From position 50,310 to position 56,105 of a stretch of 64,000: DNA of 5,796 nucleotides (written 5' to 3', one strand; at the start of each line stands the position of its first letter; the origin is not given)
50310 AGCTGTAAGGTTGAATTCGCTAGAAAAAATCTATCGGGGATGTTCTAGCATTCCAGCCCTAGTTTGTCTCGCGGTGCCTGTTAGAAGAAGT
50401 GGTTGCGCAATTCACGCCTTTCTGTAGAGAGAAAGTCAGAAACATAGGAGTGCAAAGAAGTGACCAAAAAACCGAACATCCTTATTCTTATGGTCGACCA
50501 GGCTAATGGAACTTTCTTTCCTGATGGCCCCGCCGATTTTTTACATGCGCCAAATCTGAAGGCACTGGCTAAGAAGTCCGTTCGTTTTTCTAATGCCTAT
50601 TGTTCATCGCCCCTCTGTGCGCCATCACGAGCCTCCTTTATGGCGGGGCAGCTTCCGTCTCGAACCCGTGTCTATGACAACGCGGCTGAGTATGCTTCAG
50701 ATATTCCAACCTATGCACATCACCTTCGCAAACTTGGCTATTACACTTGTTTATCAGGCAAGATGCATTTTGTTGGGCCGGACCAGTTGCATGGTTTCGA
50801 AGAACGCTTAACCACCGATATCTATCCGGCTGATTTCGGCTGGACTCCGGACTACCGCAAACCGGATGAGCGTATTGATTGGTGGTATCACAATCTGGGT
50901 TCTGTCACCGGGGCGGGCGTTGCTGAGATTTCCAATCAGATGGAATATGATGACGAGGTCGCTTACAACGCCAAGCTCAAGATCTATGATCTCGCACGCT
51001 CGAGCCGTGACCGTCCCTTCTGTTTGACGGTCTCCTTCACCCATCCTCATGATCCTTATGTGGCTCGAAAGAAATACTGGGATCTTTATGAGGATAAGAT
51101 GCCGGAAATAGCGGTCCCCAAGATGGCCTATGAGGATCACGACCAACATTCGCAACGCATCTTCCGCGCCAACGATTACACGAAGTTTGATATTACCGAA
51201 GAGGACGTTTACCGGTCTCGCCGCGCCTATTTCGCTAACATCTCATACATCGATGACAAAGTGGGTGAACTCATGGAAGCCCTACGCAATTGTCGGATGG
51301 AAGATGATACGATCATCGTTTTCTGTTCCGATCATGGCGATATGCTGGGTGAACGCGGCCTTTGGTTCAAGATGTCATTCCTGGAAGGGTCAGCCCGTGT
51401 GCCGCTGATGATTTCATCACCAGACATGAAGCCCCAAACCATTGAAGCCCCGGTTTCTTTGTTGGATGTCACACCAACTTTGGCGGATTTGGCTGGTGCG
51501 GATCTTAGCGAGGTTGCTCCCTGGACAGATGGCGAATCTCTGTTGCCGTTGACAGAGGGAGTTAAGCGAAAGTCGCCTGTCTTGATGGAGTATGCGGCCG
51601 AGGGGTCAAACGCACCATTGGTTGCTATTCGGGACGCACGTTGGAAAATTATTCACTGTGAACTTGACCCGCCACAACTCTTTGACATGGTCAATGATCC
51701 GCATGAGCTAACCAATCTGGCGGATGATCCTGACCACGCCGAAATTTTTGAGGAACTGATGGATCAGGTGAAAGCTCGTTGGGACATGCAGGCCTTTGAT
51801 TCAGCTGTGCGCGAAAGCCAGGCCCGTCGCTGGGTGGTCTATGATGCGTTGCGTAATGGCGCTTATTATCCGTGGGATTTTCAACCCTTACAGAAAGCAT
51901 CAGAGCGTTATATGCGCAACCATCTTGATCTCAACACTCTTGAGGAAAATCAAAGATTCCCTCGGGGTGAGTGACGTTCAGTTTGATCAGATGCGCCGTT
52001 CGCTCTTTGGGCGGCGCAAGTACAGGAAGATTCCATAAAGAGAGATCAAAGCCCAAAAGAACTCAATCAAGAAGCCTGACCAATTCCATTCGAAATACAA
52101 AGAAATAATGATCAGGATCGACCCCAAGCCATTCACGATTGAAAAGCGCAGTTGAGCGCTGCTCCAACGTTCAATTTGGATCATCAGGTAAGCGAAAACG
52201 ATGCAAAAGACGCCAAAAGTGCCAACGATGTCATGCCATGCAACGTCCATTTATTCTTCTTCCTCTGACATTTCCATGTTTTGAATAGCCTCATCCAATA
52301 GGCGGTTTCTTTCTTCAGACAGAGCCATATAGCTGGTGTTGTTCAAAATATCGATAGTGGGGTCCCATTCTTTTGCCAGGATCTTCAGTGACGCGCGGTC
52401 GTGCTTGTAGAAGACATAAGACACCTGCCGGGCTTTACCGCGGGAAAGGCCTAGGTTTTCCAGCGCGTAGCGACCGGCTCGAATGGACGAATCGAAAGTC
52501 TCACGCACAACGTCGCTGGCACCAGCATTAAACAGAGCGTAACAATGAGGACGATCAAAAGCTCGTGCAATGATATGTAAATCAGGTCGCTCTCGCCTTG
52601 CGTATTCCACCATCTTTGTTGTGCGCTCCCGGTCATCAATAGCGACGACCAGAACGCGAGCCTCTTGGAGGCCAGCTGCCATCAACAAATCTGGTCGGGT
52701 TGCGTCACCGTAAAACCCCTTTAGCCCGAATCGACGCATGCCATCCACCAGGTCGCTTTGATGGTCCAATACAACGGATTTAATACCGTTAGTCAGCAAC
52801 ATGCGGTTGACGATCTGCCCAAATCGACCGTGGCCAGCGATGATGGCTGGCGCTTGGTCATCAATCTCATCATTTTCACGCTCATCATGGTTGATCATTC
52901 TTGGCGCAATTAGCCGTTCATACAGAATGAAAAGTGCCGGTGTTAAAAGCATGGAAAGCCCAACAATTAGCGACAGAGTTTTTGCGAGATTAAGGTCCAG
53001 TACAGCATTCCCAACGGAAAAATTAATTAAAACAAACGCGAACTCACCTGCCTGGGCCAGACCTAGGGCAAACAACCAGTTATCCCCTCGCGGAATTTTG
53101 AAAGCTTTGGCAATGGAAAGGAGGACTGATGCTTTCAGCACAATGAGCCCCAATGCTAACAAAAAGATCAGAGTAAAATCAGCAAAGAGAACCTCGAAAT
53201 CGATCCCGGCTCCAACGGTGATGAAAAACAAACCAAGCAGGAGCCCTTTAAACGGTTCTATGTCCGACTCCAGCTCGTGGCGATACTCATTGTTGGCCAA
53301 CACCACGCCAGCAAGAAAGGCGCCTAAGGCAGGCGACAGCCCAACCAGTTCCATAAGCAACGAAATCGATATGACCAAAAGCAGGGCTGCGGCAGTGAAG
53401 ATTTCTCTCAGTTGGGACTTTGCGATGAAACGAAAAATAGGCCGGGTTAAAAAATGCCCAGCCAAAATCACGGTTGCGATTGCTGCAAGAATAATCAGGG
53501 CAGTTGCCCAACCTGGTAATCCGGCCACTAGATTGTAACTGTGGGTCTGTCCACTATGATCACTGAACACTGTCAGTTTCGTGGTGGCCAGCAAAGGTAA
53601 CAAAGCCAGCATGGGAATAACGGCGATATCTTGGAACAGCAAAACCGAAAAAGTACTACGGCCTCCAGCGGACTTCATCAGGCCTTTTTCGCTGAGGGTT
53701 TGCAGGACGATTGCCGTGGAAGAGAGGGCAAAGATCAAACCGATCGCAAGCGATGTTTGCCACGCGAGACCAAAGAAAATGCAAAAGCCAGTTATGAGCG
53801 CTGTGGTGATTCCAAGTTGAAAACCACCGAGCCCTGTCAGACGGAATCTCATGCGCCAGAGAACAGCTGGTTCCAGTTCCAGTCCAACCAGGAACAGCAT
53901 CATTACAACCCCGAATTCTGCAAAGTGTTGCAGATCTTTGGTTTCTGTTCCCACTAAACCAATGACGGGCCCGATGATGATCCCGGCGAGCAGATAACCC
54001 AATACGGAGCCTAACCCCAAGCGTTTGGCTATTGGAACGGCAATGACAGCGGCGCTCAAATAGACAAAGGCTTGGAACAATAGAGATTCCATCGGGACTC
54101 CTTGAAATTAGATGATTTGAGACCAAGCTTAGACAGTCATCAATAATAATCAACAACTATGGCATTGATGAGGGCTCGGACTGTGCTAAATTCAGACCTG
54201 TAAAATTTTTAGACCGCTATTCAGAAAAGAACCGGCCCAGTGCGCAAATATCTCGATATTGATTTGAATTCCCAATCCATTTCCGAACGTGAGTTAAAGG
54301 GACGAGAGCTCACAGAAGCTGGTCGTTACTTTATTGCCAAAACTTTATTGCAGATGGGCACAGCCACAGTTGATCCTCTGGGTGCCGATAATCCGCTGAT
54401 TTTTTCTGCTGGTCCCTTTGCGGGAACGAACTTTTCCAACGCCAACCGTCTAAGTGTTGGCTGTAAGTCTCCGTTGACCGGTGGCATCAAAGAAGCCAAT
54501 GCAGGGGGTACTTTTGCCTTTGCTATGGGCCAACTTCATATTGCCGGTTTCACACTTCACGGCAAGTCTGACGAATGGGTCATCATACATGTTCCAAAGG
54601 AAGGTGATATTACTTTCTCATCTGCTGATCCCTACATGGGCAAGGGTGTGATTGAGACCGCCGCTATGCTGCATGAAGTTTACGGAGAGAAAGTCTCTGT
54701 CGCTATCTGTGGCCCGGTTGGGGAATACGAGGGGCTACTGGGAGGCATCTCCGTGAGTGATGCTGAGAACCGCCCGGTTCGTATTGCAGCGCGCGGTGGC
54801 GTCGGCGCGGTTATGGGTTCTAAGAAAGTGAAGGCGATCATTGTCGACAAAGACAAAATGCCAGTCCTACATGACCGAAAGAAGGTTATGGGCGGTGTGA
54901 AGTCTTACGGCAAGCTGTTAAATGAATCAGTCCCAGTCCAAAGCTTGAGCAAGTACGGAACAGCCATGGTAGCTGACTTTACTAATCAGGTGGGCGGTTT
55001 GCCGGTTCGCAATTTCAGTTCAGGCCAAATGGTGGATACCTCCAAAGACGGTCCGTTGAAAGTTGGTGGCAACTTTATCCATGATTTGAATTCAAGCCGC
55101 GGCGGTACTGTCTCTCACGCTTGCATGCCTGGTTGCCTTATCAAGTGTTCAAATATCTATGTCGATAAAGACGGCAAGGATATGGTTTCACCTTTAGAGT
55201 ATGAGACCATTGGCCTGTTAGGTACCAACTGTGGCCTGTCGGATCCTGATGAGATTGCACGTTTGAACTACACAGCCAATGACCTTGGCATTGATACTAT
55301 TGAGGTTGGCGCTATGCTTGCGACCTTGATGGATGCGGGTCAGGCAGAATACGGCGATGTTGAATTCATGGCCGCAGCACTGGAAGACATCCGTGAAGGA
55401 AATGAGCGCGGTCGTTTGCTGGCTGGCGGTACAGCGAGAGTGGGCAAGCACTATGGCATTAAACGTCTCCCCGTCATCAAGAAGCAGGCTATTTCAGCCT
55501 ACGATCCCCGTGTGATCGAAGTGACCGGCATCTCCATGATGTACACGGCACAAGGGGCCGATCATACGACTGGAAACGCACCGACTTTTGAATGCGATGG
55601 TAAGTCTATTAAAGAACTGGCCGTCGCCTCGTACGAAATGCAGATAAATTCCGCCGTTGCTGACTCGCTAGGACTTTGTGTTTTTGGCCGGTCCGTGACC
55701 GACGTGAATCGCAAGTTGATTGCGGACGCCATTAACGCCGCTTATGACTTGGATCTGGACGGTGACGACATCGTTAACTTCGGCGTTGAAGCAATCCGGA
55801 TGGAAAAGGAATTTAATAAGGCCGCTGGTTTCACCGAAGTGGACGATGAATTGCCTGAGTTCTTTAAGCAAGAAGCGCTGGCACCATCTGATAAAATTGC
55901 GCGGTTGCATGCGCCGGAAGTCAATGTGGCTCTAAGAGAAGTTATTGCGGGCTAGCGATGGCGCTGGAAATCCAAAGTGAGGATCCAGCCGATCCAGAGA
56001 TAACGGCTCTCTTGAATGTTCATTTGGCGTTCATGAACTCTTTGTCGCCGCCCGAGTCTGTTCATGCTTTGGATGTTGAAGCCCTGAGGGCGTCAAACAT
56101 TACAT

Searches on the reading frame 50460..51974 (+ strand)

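Call 51: search_protein_families(library=pfam, proteins=[window:50460-51974:+], max_evalue=0.00001)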
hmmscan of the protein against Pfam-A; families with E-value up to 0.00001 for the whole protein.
window:50460-51974:+ (504 aa): 4 families
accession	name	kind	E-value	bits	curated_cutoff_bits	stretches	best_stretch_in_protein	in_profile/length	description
PF00884.28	Sulfatase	-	6.4e-43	147.6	25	1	5-347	1-301/301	Sulfatase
PF12411.13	Choline_sulf_C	-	4.1e-20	71.8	27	1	449-500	2-53/53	Choline sulfatase enzyme C terminal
PF16347.10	SGSH_C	-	7.5e-17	62.3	29.3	1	297-438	1-149/154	N-sulphoglucosamine sulphohydrolase, C-terminal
PF01663.27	Phosphodiest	-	2.5e-10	40.9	23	1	8-294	2-221/342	Type I phosphodiesterase / nucleotide pyrophosphatase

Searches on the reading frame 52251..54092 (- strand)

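Call 51: search_protein_families(library=pfam, proteins=[window:52251-54092:-], max_evalue=0.00001)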
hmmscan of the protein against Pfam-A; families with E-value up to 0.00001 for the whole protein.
window:52251-54092:- (613 aa): 2 families
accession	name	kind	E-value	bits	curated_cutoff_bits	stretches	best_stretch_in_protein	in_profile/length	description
PF00999.27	Na_H_Exchanger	-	4.7e-56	190.7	26.2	1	14-387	4-373/375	Sodium/hydrogen exchanger, transmembrane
PF02254.24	TrkA_N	-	4.5e-23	82.2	23.8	1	417-530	2-115/116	TrkA-N domain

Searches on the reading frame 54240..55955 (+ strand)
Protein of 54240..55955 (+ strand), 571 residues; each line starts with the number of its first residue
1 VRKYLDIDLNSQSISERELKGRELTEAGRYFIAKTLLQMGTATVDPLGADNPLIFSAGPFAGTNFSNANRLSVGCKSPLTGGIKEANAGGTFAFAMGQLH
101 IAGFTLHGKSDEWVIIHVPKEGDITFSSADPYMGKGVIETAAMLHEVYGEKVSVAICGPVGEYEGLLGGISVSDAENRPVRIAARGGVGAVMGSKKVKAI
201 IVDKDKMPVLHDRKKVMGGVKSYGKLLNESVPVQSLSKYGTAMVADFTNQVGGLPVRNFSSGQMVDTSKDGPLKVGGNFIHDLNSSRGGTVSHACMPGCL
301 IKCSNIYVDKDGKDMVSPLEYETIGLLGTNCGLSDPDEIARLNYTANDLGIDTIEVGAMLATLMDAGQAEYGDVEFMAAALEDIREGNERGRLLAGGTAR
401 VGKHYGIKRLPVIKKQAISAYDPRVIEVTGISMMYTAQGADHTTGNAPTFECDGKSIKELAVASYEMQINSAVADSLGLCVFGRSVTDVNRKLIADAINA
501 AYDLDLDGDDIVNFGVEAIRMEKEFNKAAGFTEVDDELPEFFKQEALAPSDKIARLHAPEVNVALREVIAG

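Call 51: search_protein_families(library=pfam, proteins=[window:54240-55955:+], max_evalue=0.00001)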
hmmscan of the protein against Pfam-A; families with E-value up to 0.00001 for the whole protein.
window:54240-55955:+ (571 aa): 2 families
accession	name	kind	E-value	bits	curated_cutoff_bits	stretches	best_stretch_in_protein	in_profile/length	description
PF01314.23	AFOR_C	-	2.1e-59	202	27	1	222-551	5-347/385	Aldehyde ferredoxin oxidoreductase, domains 2 & 3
PF02730.20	AFOR_N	-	1.3e-52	178.9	29.8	1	3-204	2-198/199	Aldehyde ferredoxin oxidoreductase, N-terminal domain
